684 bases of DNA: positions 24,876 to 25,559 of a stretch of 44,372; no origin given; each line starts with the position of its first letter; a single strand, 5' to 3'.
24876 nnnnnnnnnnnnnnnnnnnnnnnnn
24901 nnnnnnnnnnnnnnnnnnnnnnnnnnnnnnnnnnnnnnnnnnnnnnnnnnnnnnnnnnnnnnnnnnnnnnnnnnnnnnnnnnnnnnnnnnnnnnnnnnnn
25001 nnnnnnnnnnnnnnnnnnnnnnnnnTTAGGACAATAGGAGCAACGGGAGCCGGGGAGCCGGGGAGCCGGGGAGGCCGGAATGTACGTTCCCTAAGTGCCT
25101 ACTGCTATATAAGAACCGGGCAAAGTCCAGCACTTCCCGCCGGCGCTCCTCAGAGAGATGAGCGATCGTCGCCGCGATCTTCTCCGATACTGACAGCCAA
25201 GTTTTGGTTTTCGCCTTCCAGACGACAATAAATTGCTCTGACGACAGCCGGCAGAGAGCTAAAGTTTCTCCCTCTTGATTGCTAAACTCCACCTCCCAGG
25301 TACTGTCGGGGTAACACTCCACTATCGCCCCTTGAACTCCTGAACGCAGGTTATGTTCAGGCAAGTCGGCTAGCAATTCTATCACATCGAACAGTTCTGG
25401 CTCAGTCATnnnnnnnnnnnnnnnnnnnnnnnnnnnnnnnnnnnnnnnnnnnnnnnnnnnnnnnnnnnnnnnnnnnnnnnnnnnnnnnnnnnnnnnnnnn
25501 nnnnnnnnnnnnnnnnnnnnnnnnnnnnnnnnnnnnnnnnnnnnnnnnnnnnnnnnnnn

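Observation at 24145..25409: PIN-toxin module with a broken antitoxin frame, facing a DUF4926::DUF2281-like fusion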

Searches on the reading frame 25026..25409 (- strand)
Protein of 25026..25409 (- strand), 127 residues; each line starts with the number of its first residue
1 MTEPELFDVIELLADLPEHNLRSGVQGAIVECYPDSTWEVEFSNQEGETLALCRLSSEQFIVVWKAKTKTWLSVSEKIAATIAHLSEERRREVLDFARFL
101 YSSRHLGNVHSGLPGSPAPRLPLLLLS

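Call 5: search_protein_families(library=pfam, max_evalue=1, proteins=[window:25026-25409:-])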
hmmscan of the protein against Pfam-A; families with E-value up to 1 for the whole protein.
window:25026-25409:- (127 aa): 5 families
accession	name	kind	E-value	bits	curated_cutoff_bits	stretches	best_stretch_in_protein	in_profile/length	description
PF16277.11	DUF4926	-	1.2e-23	82.7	29.1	1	6-62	1-57/57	Domain of unknown function (DUF4926)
PF10047.15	DUF2281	-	0.0003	21.7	26.5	1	77-101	1-25/64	Protein of unknown function (DUF2281)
PF16696.11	ZFYVE21_C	-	0.043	14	25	1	38-87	16-65/128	Zinc finger FYVE domain-containing protein 21 C-terminus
PF23409.1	Beta-prop_EML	-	0.091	12.7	88.2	1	38-76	67-106/267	Echinoderm microtubule-associated protein first beta-propeller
PF09454.15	Vps23_core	-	0.15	12.5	26.8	1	78-107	23-52/64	Vps23 core domain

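Call 6: search_protein_families(library=ncbifam, max_evalue=1, proteins=[window:25026-25409:-])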
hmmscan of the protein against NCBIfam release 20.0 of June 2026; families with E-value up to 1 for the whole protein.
window:25026-25409:- (127 aa): 1 family
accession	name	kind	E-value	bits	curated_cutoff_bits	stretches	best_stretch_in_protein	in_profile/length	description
NF050009.1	TA_VapB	equivalog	0.22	12.1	60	1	80-103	3-26/65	type II toxin-antitoxin system VapB family antitoxin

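Call 14: find_homologous_proteins(query=window:25026-25409:-)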
Query window:25026-25409:- (127 aa): 201 proteins with E <= 0.001 among 263 candidates; the best 120 are listed.
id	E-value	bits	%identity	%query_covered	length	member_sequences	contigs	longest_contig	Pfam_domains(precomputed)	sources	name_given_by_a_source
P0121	3.7e-55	203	95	80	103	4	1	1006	PF16277.12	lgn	-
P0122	7.7e-50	186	80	80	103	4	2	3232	PF16277.12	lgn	-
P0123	4.0e-49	183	80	80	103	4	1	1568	PF16277.12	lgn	-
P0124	4.2e-49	183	82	80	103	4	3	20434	PF16277.12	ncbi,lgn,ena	-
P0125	5.8e-49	183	82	80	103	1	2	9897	PF16277.12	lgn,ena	-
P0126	3.5e-47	177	81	81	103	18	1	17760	PF10047.16,PF16277.12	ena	-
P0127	9.8e-47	176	81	81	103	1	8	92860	PF10047.16,PF16277.12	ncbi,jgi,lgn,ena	jgi:hypothetical protein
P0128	2.6e-45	171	76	80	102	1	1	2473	PF16277.12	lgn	-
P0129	1.4e-44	169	75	80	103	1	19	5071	PF16277.12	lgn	-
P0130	2.0e-44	168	79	80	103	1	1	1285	PF16277.12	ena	-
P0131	5.9e-44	167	79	80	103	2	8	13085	PF16277.12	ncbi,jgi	jgi:hypothetical protein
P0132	6.2e-44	167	78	79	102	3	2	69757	PF16277.12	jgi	jgi:hypothetical protein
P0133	9.1e-44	166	74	80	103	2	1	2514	PF16277.12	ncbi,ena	-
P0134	9.8e-44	166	71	83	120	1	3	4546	PF10047.16,PF16277.12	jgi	jgi:hypothetical protein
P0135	1.3e-43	166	78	80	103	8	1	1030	PF16277.12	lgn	-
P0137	2.1e-43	165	75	81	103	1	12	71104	PF16277.12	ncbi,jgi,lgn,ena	jgi:hypothetical protein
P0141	3.7e-43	164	67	87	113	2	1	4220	PF10047.16,PF16277.12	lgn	-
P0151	9.5e-43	163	76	79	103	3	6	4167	PF10047.16,PF16277.12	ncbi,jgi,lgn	jgi:hypothetical protein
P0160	3.4e-42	161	66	82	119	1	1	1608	PF10047.16,PF16277.12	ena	-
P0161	3.7e-42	161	74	80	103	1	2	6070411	PF16277.12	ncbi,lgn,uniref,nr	ncbi:DUF4926 domain-containing protein [Mastigocladopsis repens]|uniref:DUF4926 domain-containing pr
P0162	5.0e-42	161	70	81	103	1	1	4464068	PF10047.16,PF16277.12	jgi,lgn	jgi:hypothetical protein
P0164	6.0e-42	160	65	91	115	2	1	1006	PF10047.16,PF16277.12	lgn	-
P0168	9.7e-42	160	67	87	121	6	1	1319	PF10047.16,PF16277.12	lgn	-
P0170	1.1e-41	159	69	83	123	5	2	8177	PF10047.16,PF16277.12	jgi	jgi:hypothetical protein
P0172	1.3e-41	159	75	79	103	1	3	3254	PF10047.16,PF16277.12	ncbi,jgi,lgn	jgi:hypothetical protein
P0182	2.4e-41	158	63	89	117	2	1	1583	PF10047.16,PF16277.12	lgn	-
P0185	2.9e-41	158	65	87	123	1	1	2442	PF10047.16,PF16277.12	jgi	jgi:hypothetical protein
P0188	3.7e-41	158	63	90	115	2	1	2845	PF10047.16,PF16277.12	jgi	-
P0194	5.9e-41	157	72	80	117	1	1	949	PF10047.16,PF16277.12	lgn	-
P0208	7.0e-40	154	69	76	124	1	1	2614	PF10047.16,PF16277.12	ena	-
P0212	9.5e-40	153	68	80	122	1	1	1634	PF10047.16,PF16277.12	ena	-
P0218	1.8e-39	152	64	80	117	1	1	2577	PF10047.16,PF16277.12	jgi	jgi:hypothetical protein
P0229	2.4e-38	149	65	80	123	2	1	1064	PF10047.16,PF16277.12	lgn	-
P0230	2.8e-38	148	67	81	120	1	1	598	PF10047.16,PF16277.12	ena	-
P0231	3.2e-38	148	58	92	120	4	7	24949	PF10047.16,PF16277.12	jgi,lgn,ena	jgi:hypothetical protein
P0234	4.6e-38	148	65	80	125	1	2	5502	PF10047.16,PF16277.12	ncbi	ncbi:MAG: DUF4926 domain-containing protein [Anaerolineae bacterium]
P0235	4.6e-38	148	66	82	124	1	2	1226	PF10047.16,PF16277.12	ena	-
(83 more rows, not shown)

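Call 18: find_encoding_contigs(protein=P0127, flank=2500, max_places=5)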
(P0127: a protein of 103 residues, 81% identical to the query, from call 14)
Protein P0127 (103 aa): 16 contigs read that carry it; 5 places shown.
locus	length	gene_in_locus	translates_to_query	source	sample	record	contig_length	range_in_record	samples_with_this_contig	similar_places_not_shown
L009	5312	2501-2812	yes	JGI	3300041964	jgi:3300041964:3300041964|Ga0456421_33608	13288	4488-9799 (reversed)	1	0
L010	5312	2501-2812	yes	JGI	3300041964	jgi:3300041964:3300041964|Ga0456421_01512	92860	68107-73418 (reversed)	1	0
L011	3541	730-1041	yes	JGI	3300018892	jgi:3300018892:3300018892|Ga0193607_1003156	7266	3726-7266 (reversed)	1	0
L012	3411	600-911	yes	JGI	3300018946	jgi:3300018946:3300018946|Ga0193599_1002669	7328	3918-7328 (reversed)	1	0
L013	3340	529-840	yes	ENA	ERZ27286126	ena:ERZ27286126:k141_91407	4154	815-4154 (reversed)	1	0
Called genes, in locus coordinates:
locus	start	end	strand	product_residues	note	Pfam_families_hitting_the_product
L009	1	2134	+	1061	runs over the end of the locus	PF00501:AMP-binding, PF13193:AMP-binding_C (faint), PF08241:Methyltransf_11, PF08242:Methyltransf_12, PF13489:Methyltransf_23, PF13649:Methyltransf_25, PF13847:Methyltransf_31, PF00550:PP-binding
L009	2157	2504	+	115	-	PF21814:DUF6883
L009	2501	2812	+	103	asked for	PF10047:DUF2281 (faint), PF16277:DUF4926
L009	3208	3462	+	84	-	PF14436:EndoU_bacteria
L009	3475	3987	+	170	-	-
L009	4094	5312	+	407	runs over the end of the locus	-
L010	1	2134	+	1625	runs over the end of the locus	PF18563:TubC_N, PF00668:Condensation, PF00501:AMP-binding, PF08241:Methyltransf_11, PF08242:Methyltransf_12, PF13489:Methyltransf_23, PF13649:Methyltransf_25, PF13847:Methyltransf_31, +2 more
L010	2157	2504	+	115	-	PF21814:DUF6883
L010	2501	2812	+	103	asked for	PF10047:DUF2281 (faint), PF16277:DUF4926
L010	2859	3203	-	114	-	-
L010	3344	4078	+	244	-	PF13267:DUF4058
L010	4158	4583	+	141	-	-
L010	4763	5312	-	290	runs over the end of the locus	-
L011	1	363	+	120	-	?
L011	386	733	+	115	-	PF21814:DUF6883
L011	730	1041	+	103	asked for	PF10047:DUF2281 (faint), PF16277:DUF4926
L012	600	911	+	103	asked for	PF10047:DUF2281 (faint), PF16277:DUF4926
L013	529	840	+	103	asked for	PF10047:DUF2281 (faint), PF16277:DUF4926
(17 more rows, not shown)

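Call 19: find_encoding_contigs(protein=P0161, flank=2500, max_places=3)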
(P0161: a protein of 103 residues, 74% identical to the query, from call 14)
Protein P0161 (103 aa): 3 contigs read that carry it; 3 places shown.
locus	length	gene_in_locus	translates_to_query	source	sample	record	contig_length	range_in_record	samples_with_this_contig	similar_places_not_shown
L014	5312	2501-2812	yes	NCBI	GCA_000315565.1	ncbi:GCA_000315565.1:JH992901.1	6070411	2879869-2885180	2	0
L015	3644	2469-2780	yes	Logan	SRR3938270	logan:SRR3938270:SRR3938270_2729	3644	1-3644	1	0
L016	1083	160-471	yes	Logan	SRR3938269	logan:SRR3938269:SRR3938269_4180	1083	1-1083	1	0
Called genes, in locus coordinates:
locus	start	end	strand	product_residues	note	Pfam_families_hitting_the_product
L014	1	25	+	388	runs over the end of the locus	PF05222:AlaDh_PNT_N, PF02826:2-Hacid_dh_C (faint), PF01262:AlaDh_PNT_C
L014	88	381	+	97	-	PF12769:PNTB_4TM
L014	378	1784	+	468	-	PF02233:PNTB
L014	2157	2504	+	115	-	PF21814:DUF6883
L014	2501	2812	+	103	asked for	PF16277:DUF4926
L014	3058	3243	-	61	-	-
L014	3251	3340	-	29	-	PF03742:PetN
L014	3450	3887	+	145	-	-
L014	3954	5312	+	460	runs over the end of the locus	PF00067:p450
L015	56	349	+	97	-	PF12769:PNTB_4TM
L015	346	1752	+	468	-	PF02233:PNTB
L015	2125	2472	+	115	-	PF21814:DUF6883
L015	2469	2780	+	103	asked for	PF16277:DUF4926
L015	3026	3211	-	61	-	-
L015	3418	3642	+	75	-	?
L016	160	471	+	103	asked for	PF16277:DUF4926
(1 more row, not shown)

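Call 20: find_encoding_contigs(protein=P0137, flank=2500, max_places=5)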
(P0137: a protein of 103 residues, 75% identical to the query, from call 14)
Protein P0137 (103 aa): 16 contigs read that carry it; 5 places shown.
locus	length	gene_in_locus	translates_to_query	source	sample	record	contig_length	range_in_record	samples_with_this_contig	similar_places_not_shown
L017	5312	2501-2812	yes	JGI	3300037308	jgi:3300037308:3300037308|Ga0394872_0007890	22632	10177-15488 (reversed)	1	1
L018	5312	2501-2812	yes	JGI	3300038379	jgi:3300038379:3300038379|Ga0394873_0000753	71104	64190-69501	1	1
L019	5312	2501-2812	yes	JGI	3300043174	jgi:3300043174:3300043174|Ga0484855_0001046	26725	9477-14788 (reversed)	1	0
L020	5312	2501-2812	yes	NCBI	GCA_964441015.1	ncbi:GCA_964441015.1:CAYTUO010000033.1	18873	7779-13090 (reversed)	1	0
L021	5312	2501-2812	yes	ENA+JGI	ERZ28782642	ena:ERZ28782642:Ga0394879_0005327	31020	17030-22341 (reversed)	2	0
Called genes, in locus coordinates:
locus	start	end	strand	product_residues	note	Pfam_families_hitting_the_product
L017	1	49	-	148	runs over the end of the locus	PF01724:DUF29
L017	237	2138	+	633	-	PF13522:GATase_6, PF13537:GATase_7, PF01380:SIS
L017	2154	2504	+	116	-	PF21814:DUF6883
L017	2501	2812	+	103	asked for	PF16277:DUF4926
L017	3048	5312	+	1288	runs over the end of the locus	PF13414:TPR_11, PF13432:TPR_16, PF00515:TPR_1, PF13414:TPR_11, PF00515:TPR_1, PF07719:TPR_2, PF13181:TPR_8, PF13414:TPR_11, +55 more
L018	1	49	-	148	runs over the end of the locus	PF01724:DUF29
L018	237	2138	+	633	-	PF13522:GATase_6, PF13537:GATase_7, PF01380:SIS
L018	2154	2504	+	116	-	PF21814:DUF6883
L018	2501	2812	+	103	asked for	PF16277:DUF4926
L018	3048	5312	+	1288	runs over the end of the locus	PF13414:TPR_11, PF13432:TPR_16, PF00515:TPR_1, PF13414:TPR_11, PF00515:TPR_1, PF07719:TPR_2, PF13181:TPR_8, PF13414:TPR_11, +55 more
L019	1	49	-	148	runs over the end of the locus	PF01724:DUF29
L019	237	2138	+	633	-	PF13522:GATase_6, PF13537:GATase_7, PF01380:SIS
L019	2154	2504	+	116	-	PF21814:DUF6883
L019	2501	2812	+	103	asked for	PF16277:DUF4926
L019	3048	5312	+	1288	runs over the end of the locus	PF13414:TPR_11, PF13432:TPR_16, PF00515:TPR_1, PF13414:TPR_11, PF00515:TPR_1, PF07719:TPR_2, PF13181:TPR_8, PF13414:TPR_11, +55 more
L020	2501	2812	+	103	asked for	PF16277:DUF4926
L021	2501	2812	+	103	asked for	PF16277:DUF4926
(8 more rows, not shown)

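Call 23: find_related_loci(query=A2, collection=metagenome_contigs, flank=1500)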
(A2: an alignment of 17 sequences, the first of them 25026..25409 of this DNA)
Query A2 (127 aa) in metagenome_contigs; peptide patterns used: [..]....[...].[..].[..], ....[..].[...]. (x = any residue, [..] = any of these).
265 stretches matched a pattern; 189 encode a relative of the query (tblastn E <= 1e-3); the best 80 are kept; 80 distinct loci.
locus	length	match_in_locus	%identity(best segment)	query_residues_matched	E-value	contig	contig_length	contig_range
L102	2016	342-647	82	1-102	1e-56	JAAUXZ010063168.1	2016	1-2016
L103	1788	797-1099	72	1-101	5e-51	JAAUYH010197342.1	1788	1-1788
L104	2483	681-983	74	1-101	2e-50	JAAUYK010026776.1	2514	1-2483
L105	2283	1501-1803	72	1-101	5e-50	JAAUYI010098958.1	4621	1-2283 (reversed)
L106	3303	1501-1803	72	1-101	2e-49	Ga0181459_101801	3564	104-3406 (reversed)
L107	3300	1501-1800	76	1-100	2e-49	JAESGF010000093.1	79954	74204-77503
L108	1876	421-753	73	1-110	3e-50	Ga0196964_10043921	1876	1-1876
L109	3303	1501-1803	72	1-101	2e-49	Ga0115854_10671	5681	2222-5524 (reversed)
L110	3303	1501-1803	70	1-101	8e-49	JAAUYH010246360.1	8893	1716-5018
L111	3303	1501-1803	70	1-101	9e-49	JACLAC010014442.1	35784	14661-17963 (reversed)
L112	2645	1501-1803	72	1-101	9e-49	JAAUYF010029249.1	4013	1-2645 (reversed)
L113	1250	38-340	71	1-101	4e-50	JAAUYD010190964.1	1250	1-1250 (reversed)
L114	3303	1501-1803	70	1-101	9e-48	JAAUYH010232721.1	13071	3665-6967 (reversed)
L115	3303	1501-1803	70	1-101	2e-47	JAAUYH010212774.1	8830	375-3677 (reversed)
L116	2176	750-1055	73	1-102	2e-47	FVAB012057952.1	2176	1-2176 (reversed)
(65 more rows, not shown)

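Call 29: find_encoding_contigs(protein=P0121, flank=3000, max_places=4)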
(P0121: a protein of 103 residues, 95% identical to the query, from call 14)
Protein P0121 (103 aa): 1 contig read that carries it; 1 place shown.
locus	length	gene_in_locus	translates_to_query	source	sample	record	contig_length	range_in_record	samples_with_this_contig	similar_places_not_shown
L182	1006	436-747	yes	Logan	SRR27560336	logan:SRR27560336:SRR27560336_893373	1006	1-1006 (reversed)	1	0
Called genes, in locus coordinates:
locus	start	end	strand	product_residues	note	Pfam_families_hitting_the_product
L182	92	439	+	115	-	PF21814:DUF6883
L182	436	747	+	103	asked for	PF16277:DUF4926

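Call 30: find_encoding_contigs(protein=P0124, flank=3000, max_places=4)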
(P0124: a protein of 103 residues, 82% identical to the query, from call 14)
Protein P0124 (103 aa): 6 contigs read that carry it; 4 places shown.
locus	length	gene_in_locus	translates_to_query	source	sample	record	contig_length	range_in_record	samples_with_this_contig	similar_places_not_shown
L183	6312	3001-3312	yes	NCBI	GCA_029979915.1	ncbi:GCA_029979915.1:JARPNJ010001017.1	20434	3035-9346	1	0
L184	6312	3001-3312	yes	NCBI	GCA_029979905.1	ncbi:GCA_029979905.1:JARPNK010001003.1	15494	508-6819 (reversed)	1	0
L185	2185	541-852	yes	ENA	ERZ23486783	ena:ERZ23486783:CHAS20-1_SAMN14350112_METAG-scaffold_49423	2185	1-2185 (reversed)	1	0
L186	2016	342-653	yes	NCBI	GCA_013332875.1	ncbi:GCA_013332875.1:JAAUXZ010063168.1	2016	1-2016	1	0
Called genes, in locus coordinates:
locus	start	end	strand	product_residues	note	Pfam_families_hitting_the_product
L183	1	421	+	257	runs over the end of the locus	-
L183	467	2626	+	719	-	PF13086:AAA_11 (faint), PF13087:AAA_12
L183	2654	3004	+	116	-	PF21814:DUF6883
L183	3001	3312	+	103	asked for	PF16277:DUF4926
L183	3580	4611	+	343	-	-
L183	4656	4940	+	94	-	PF04365:BrnT_toxin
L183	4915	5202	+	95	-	PF14384:BrnA_antitoxin, PF12441:CopG_antitoxin (weak)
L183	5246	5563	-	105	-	PF00589:Phage_integrase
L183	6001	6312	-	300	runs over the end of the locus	-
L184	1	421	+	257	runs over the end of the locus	-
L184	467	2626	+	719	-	PF13086:AAA_11 (faint), PF13087:AAA_12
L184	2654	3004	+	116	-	PF21814:DUF6883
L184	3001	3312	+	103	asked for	PF16277:DUF4926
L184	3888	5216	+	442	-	PF01943:Polysacc_synt, PF01554:MatE (weak)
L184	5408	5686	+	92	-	-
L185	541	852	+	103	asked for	PF16277:DUF4926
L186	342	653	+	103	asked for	PF16277:DUF4926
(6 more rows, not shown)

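Call 43: search_solved_structures(query=A2, max_evalue=1)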
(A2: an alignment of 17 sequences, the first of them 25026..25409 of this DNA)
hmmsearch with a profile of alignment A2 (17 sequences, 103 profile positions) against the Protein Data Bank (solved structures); distinct sequences matched with E-value up to 1: 1.
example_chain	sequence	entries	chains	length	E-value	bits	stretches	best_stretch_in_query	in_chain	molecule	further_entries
3qr6_A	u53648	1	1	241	0.49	13.6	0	41-92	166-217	Chloride intracellular channel protein 1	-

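Call 51: predict_structure(alignment_id=A2)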
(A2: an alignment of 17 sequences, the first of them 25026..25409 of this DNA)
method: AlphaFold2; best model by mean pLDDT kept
length: 127 residues; sequences in the alignment: 17
mean_pLDDT: 54.2   pTM: 0.42
mean pLDDT of the five models: 54.2, 51.9, 48.1, 47.8, 38.5
residues with pLDDT >= 90: 0; 70-90: 26; 50-70: 32; < 50: 69
segments of 3 or more residues with pLDDT < 50: 1-7, 64-86, 88-93, 95-127
pLDDT, mean of each block of 10 residues (from residue 1): 41 71 68 68 72 74 45 42 47 48 39 40 45
secondary structure, 60 per line:
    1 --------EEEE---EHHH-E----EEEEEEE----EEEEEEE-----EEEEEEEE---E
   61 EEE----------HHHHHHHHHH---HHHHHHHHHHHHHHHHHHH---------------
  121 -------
elements in order: E9-12 E26-32 E37-43 E49-56 E60-63 H74-83 H87-105

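Call 55: search_protein_families(library=padloc, max_evalue=0.01, proteins=[window:25026-25409:-])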
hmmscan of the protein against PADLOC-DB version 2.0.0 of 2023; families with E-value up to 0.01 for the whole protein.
window:25026-25409:- (127 aa): 0 families

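Call 64: predict_structure(alignment_id=A4)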
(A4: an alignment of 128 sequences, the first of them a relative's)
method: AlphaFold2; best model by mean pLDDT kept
length: 103 residues; sequences in the alignment: 128
mean_pLDDT: 95.0   pTM: 0.81
mean pLDDT of the five models: 95.0, 94.8, 94.6, 94.3, 93.1
residues with pLDDT >= 90: 97; 70-90: 5; 50-70: 1; < 50: 0
segments of 3 or more residues with pLDDT < 50: none
pLDDT, mean of each block of 10 residues (from residue 1): 86 95 96 96 95 96 96 96 96 97 92
secondary structure, 60 per line:
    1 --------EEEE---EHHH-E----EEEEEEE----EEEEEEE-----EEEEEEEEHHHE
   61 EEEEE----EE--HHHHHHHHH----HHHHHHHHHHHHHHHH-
elements in order: E9-12 E26-32 E37-43 E49-56 E60-65 H74-82 H87-102

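Call 67: fold_search(model_id=the predicted structure, library=pdb)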
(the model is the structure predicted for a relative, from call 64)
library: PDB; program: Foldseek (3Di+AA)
matches with E <= 10: 924; with E <= 0.001: 0
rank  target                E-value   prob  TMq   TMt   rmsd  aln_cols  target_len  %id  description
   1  2egc_MODEL_1_A        1.5e-02  1.00  0.47  0.61   4.7        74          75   12  Solution structure of the fifth SH3 domain from human KIAA0418 protein (released 2007-08-28)
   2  7pzy_F                1.9e-02  0.97  0.38  0.18   9.7       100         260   19  Structure of the vacant Candida albicans 80S ribosome (released 2022-05-18)
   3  6gbu_D                2.8e-02  1.00  0.44  0.67   3.8        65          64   14  Crystal structure of the second SH3 domain of FCHSD2 (SH3-2) in complex with the fourth SH3 domain of ITSN1 (SH3d) (released 2018-06-13)
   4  8c3a_G                3.2e-02  0.96  0.38  0.18   9.7        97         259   20  Crystal structure of ailanthone bound to the Candida albicans 80S ribosome (released 2024-01-10)
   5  8bnv                  4.1e-02  0.97  0.39  0.12  13.5        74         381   19  Crystal structure of Pif1 from Deferribacter desulfuricans in apo from (released 2023-03-08)
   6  1tg0                  4.3e-02  1.00  0.43  0.64   4.7        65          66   12  0.97-A structure of the SH3 domain of bbc1 (released 2005-06-14)
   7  7yta_A                4.3e-02  0.99  0.41  0.32   8.2        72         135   17  crystal structure of NtAGDP3 AGD1-2 in complex with an H3K9me2 peptide (released 2022-10-12)
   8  7a2m_B                4.3e-02  0.99  0.38  0.59   3.8        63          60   17  Crystal structure of the Fyn SH3 domain A95S-D99T mutant in C21 space group (released 2021-08-25)
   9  1wfw_MODEL_1_A        4.6e-02  1.00  0.44  0.57   4.7        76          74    8  Solution structure of SH3 domain of mouse Kalirin-9a protein (released 2004-11-27)
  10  7ohq_T                4.6e-02  1.00  0.40  0.36   4.5        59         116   14  Nog1-TAP associated immature ribosomal particle population C from S. cerevisiae (released 2021-11-03)
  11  1va7_A                4.6e-02  0.99  0.42  0.60   5.0        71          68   10  Yeast Myo3 SH3 domain, triclinic crystal form (released 2005-06-14)
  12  8q7z_Ad               5.5e-02  0.82  0.34  0.16  11.0        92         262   18  Structure of the G. gallus 80S non-rotated ribosome (released 2024-08-28)
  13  6ylg_M                5.9e-02  0.89  0.42  0.33  11.1       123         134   18  Rix1-Rea1 pre-60S particle - 60S core, body 1 (rigid body refinement) (released 2020-07-29)
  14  8ir1_c                6.2e-02  0.89  0.39  0.34  10.7        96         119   10  human nuclear pre-60S ribosomal particle - State A (released 2023-08-09)
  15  8bq3_A                6.6e-02  1.00  0.43  0.70   2.8        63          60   13  Crystal structure of human R13 mutant of the c-Src SH3 domain in complex with VSL12-peptide (released 2023-11-29)
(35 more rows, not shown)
